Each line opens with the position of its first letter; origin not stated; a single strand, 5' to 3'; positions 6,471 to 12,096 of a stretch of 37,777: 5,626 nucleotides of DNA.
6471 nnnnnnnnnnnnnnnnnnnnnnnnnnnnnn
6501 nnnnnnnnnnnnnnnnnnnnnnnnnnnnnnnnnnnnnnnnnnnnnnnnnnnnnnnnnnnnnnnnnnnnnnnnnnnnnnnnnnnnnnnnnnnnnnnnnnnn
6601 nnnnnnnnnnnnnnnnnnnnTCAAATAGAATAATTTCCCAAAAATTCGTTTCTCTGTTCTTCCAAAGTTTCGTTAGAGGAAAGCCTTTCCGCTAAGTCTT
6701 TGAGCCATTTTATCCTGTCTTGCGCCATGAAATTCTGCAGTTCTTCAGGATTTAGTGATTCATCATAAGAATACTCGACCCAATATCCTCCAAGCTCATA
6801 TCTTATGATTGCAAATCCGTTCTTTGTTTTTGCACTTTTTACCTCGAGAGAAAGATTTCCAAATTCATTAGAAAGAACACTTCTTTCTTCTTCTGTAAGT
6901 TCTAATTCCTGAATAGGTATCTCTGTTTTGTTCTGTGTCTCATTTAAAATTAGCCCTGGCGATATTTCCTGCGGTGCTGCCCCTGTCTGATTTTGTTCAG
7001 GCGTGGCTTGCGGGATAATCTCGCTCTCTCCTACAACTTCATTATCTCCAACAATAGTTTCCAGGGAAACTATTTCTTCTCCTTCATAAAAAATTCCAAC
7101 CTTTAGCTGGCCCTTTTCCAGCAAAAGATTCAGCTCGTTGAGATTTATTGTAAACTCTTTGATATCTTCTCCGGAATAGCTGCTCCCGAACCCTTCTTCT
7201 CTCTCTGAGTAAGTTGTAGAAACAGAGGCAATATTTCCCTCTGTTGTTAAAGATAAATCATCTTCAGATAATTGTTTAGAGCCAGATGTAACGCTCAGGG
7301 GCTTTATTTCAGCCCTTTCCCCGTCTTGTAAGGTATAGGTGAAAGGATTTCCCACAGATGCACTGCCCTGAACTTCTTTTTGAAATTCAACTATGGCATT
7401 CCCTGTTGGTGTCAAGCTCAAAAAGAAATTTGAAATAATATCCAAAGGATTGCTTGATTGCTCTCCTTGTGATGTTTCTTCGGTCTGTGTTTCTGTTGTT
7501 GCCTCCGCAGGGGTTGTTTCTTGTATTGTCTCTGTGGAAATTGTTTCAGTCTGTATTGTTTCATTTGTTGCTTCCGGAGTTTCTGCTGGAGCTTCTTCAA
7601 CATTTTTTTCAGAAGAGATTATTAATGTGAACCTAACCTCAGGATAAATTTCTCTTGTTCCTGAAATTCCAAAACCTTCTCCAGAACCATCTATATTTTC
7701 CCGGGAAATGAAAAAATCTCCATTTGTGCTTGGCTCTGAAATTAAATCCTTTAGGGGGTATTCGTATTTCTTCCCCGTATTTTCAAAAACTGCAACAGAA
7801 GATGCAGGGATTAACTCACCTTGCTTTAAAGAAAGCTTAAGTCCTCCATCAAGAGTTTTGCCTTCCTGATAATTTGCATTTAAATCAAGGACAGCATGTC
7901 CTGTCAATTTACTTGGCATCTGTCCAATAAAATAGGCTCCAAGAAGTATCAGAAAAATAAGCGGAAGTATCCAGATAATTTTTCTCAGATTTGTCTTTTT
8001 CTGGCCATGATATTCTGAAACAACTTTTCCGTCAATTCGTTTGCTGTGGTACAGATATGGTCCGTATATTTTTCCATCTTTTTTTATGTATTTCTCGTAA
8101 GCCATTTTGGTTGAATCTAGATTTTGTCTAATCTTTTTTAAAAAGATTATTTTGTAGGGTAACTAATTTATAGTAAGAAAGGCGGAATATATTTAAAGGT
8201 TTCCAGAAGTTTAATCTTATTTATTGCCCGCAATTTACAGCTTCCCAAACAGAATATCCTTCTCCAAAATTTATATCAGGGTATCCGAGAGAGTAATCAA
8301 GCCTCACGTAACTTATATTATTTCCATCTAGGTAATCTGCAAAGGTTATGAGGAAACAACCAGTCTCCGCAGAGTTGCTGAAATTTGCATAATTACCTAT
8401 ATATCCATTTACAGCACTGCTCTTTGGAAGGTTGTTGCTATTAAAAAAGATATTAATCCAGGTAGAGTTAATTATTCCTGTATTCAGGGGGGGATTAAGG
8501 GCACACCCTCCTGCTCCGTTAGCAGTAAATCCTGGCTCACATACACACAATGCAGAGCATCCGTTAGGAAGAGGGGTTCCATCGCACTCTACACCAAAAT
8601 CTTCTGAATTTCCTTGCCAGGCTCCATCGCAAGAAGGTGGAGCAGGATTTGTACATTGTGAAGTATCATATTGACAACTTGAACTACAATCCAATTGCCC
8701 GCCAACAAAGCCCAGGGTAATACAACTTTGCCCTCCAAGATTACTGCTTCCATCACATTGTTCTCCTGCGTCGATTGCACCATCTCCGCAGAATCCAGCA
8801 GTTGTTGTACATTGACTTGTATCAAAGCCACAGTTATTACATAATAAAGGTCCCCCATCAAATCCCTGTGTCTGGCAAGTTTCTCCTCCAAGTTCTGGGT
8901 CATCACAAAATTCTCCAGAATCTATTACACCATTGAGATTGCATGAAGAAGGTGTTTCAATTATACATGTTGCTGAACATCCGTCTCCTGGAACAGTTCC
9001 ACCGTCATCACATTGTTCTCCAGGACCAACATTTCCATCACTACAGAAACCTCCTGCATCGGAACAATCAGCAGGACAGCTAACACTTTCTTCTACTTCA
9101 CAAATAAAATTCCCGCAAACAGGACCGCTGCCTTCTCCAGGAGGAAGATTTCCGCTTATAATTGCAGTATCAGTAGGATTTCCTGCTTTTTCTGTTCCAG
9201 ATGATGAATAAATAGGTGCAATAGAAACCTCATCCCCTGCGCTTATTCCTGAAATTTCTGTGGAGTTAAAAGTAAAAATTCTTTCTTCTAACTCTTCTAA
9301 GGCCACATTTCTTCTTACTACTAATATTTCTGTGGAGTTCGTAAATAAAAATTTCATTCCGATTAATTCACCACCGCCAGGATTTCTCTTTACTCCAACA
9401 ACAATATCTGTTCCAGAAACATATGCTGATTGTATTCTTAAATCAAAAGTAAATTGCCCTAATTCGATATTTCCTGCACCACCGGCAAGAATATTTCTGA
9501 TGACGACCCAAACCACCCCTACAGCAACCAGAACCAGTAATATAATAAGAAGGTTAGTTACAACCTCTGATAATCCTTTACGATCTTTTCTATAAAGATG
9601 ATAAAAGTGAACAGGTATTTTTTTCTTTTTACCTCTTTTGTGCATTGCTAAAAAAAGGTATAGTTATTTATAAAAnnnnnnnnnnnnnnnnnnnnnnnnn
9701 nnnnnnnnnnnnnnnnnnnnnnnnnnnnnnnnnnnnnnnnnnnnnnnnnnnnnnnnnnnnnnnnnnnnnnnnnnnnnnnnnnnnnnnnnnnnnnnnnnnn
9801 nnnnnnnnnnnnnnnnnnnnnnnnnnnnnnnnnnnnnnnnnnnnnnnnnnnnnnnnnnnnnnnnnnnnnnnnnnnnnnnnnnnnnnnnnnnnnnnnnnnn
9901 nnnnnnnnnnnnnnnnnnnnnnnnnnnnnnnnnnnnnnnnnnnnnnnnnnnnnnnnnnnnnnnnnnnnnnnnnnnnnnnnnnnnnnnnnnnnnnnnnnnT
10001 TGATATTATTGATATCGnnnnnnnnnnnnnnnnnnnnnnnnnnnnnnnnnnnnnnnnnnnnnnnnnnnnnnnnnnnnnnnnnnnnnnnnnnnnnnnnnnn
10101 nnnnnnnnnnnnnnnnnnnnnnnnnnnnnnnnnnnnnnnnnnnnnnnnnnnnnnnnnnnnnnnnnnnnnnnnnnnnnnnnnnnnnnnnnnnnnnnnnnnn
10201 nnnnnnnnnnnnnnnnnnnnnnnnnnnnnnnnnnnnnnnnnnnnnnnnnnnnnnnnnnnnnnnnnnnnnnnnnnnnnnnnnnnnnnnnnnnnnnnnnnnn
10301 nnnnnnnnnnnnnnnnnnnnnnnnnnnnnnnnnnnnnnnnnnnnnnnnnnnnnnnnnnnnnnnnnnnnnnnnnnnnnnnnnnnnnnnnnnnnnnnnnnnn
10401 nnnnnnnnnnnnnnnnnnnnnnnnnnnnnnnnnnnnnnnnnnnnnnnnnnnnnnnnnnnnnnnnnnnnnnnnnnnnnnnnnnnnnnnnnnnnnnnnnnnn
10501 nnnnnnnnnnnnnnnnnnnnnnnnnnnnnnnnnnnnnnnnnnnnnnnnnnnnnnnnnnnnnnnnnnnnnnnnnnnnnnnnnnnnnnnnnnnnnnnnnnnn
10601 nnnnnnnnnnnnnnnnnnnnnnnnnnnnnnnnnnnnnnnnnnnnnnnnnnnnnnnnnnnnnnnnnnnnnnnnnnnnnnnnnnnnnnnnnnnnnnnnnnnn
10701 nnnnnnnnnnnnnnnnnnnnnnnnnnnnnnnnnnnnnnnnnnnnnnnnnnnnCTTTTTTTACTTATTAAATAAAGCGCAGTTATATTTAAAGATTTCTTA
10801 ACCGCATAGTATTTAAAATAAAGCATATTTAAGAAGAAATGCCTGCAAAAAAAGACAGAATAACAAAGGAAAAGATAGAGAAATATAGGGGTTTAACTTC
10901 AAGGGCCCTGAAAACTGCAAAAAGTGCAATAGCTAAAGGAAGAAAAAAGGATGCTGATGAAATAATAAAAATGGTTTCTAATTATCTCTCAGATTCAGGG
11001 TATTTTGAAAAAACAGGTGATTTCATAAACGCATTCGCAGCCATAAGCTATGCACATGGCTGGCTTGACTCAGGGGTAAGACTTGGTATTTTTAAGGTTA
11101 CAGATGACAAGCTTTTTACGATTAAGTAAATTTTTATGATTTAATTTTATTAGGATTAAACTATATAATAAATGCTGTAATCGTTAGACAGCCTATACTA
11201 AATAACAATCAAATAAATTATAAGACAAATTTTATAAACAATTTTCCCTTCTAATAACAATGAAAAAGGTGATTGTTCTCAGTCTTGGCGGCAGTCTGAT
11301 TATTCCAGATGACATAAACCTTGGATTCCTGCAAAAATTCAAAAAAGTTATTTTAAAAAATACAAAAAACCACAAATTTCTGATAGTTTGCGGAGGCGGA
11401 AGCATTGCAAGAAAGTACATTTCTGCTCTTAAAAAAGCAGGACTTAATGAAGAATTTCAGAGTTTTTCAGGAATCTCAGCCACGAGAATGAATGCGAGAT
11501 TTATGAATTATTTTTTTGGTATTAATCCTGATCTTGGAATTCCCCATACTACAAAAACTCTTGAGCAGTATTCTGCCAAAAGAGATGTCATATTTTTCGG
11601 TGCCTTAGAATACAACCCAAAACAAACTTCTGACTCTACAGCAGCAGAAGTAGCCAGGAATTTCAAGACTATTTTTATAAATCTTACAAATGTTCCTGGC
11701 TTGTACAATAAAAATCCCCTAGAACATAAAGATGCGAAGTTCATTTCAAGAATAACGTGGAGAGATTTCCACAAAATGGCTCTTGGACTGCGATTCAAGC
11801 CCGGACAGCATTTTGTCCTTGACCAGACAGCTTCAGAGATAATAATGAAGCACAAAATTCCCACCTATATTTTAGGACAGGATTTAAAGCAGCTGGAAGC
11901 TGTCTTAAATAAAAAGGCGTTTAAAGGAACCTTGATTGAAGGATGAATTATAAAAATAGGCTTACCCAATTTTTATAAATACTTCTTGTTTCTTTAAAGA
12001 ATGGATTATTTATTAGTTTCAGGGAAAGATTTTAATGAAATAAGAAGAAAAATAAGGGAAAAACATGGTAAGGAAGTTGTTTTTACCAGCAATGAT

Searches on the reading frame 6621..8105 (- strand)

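Call 25: search_protein_families(library=pfam, proteins=[window:6621-8105:-], max_evalue=0.001)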
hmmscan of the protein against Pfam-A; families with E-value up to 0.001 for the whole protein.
window:6621-8105:- (494 aa): 0 families

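Call 64: search_protein_families(library=pfam, proteins=[window:6621-8105:-], max_evalue=5)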
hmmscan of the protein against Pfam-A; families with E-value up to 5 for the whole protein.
window:6621-8105:- (494 aa): 1 family
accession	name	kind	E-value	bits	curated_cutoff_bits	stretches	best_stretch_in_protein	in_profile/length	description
PF08285.16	DPM3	-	0.043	14.5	25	1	37-63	30-56/90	Dolichol-phosphate mannosyltransferase subunit 3 (DPM3)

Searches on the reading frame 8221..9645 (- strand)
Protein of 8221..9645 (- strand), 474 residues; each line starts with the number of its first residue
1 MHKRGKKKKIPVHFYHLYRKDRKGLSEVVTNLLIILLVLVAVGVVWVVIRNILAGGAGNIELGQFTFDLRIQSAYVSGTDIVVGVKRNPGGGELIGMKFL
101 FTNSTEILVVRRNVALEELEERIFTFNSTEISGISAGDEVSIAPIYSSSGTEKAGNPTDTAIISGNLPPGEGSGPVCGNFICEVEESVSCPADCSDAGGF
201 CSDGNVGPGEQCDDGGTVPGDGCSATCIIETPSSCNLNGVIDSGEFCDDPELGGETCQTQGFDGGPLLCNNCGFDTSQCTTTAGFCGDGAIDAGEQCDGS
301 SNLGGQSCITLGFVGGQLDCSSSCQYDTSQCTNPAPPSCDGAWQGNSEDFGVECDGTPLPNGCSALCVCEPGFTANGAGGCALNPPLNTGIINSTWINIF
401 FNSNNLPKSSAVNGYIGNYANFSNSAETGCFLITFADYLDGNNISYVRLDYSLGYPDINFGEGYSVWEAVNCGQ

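Call 25: search_protein_families(library=pfam, proteins=[window:8221-9645:-], max_evalue=0.001)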
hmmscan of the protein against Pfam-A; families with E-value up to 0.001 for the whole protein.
window:8221-9645:- (474 aa): 0 families

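Call 64: search_protein_families(library=pfam, proteins=[window:8221-9645:-], max_evalue=5)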
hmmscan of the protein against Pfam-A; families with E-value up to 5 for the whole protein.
window:8221-9645:- (474 aa): 1 family
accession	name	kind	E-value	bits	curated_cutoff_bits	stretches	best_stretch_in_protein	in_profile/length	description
PF13948.11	DUF4215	-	0.022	15.5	27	2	200-227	20-46/47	Domain of unknown function (DUF4215)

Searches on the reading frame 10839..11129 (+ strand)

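Call 26: search_protein_families(library=pfam, proteins=[window:10839-11129:+], max_evalue=0.001)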
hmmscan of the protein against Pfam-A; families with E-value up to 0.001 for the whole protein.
window:10839-11129:+ (96 aa): 1 family
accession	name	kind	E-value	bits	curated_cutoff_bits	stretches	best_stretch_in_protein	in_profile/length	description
PF04010.18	DUF357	-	1.1e-22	80.2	29.4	1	15-85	1-73/73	Protein of unknown function (DUF357)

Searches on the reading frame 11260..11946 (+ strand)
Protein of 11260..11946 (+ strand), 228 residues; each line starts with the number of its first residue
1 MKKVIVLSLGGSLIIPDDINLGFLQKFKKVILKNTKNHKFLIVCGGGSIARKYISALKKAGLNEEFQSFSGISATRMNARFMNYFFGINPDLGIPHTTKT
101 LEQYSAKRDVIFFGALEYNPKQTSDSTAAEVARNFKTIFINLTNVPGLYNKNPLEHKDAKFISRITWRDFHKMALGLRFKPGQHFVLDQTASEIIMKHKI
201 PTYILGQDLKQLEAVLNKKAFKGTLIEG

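Call 26: search_protein_families(library=pfam, proteins=[window:11260-11946:+], max_evalue=0.001)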
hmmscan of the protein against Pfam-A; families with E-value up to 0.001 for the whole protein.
window:11260-11946:+ (228 aa): 1 family
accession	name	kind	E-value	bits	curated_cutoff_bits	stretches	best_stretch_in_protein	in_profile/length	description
PF00696.33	AA_kinase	-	1e-24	88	24.9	1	3-205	1-233/234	Amino acid kinase family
